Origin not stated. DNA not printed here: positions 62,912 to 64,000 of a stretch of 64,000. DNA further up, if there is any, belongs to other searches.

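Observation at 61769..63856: Ferritin-like di-metal enzyme fused to an ATP-grasp ligase: candidate undescribed biosynthetic or modification enzyme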

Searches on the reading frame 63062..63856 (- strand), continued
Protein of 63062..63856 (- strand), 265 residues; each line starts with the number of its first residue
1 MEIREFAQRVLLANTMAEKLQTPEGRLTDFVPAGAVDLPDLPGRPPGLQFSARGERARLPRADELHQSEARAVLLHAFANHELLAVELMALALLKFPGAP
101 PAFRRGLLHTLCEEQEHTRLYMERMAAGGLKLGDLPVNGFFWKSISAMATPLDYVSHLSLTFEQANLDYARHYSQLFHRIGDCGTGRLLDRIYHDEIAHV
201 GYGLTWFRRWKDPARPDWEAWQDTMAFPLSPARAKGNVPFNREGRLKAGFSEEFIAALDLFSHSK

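Call 89: search_solved_structures(query=A2, max_evalue=10, show_alignments=2)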
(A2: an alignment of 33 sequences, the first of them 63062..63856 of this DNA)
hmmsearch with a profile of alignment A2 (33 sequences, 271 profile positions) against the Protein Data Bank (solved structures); distinct sequences matched with E-value up to 10: 7.
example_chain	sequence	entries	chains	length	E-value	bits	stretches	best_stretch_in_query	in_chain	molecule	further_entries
1nf4_A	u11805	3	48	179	0.018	17.5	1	113-203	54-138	bacterioferritin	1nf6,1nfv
7qbp_A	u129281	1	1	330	0.11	14.9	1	188-230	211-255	R2-like ligand binding oxidase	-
2ani_A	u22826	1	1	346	0.17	14.3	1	59-131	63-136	Ribonucleoside-diphosphate reductase beta subunit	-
9kby_A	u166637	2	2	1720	0.65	12.4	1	77-144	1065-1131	Dicer-like protein 4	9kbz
1syy_A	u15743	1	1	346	0.95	11.9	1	59-131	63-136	Ribonucleoside-diphosphate reductase beta chain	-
4d8f_A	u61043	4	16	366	1.1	11.7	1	59-131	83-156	Ribonucleoside-diphosphate reductase subunit beta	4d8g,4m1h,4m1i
9u78_A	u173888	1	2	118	1.3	11.4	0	184-211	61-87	Single Chain Protein of De Novo Designed Helix Bundles-4EH2 with KDPV Loop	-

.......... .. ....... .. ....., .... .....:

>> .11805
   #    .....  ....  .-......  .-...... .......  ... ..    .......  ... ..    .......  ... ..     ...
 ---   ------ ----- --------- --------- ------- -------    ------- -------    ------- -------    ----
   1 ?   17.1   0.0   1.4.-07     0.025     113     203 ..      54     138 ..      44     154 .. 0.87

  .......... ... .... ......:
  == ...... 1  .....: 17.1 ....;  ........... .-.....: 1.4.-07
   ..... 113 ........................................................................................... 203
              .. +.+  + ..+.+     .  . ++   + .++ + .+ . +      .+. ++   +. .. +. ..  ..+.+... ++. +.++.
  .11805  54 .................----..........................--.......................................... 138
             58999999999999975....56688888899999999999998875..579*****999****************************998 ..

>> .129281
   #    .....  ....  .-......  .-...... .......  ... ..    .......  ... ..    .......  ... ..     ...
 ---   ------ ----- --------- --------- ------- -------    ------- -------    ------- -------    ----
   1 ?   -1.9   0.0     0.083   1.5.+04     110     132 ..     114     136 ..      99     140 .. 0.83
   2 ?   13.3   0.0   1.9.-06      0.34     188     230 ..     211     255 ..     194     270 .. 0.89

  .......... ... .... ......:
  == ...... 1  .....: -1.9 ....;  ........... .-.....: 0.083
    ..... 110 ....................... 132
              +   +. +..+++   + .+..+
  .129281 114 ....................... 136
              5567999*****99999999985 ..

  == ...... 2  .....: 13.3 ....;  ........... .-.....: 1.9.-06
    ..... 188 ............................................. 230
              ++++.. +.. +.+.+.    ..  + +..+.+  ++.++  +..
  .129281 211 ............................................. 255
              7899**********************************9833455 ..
